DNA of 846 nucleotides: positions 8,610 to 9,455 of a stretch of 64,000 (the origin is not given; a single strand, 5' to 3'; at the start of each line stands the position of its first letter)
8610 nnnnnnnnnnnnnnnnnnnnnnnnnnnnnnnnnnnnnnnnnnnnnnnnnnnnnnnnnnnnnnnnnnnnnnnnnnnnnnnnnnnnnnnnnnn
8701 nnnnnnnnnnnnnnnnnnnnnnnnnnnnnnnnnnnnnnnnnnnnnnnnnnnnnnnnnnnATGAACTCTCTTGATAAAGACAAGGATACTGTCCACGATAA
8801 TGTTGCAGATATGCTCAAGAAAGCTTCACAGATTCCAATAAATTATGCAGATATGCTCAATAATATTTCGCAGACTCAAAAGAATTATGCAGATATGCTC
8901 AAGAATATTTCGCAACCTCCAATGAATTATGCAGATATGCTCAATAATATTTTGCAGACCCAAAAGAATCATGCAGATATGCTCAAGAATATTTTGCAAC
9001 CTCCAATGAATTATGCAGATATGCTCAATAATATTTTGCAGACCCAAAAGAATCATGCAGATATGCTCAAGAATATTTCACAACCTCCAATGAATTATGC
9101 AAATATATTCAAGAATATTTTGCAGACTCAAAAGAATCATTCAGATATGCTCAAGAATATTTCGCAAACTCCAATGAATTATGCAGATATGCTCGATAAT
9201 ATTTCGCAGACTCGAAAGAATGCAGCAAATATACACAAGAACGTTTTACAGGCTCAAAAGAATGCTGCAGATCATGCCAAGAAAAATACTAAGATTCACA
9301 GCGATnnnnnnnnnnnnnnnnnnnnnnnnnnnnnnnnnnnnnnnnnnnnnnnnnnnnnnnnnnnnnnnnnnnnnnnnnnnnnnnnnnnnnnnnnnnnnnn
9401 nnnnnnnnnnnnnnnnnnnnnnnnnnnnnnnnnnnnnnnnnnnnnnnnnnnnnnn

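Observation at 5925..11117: valS reading frame does not terminate: ValRS fused in frame to a novel 14-aa repeat array and about 17 TPRs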

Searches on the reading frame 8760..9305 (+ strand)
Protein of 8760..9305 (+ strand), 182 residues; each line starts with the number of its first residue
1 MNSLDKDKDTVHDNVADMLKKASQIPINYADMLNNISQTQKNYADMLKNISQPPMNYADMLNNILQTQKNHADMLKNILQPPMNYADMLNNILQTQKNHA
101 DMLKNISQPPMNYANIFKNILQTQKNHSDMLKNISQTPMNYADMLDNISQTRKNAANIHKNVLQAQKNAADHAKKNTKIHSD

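Call 64: search_protein_representatives(protein=window:8760-9305:+)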
Query: 182 residues. Proteins with E-value up to 0.001 (for the whole library): 92; up to 1e-10: 14; up to 1e-30: 0. The best 92 are listed.
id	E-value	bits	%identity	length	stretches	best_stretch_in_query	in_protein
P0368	1.6e-19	87.0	29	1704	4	27-164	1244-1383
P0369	3.8e-17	79.3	20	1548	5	28-168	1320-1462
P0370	3.7e-16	76.1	27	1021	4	24-154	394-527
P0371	2.3e-14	70.3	25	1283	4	21-156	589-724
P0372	7.3e-14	68.6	14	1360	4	18-171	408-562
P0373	1.6e-13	67.6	28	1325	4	24-164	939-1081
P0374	2.0e-13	67.2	29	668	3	23-162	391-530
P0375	7.9e-13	65.3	18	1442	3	28-150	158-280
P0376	8.5e-13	65.2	23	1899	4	35-143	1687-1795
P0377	1.4e-12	64.5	25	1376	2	12-115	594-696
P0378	2.4e-12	63.7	24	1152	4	21-155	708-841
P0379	8.1e-12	62.0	31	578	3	37-155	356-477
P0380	8.3e-12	62.0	16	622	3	15-150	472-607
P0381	3.0e-11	60.1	29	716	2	29-151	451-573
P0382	1.7e-10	57.7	26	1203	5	57-128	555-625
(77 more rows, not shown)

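Call 66: search_protein_families(library=pfam, proteins=[P0368, P0370, window:8760-9305:+], max_evalue=0.01)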
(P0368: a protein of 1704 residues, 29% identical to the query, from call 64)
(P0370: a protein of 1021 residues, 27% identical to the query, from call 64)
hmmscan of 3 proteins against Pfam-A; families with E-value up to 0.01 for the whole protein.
P0368 (1704 aa): 1 family
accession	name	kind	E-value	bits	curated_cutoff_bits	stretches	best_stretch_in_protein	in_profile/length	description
PF12138.14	Spherulin4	-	5.8e-40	137.8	30.2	1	1007-1233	2-235/239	Spherulation-specific family 4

P0370 (1021 aa): 1 family
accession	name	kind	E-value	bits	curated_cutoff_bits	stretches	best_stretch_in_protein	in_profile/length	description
PF25326.1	ARM_SRB8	-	0.0036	17.3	27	0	677-737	78-137/193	SRB8 ARM-like domain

window:8760-9305:+ (182 aa): 8 families
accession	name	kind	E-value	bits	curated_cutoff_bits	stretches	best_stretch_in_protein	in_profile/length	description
PF06456.18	Arfaptin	-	7.5e-08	32.7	32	0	13-52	43-82/229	Arfaptin-like domain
PF00210.30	Ferritin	-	5e-06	26.9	24.5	0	58-80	115-137/142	Ferritin-like domain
PF11202.14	StiP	-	8.3e-06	25.7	28.7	0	13-71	6-65/245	Tellurite-like stress resistance cysteine protease StiP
PF25770.1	CC_CEP63-bind_CEP152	-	2.8e-05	24.4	23.9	0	143-166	18-42/51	CEP152, CEP63 binding coiled coil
PF05873.17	Mt_ATP-synt_D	-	0.0012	19.2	27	0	20-51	2-33/154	ATP synthase D chain, mitochondrial (ATP5H)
PF11813.13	DUF3334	-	0.0037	17.5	25.2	0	13-40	16-43/226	Protein of unknown function (DUF3334)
PF14973.11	TINF2_N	-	0.0044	17.8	29.4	0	6-67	53-117/149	TERF1-interacting nuclear factor 2 N-terminus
PF13949.11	ALIX_LYPXL_bnd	-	0.007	16.1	30.8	0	31-173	144-289/295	ALIX V-shaped domain binding to HIV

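Call 68: search_protein_families(library=padloc, proteins=[window:8760-9305:+], max_evalue=0.001)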
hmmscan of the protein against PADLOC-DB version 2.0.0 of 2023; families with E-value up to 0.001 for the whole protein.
window:8760-9305:+ (182 aa): 0 families
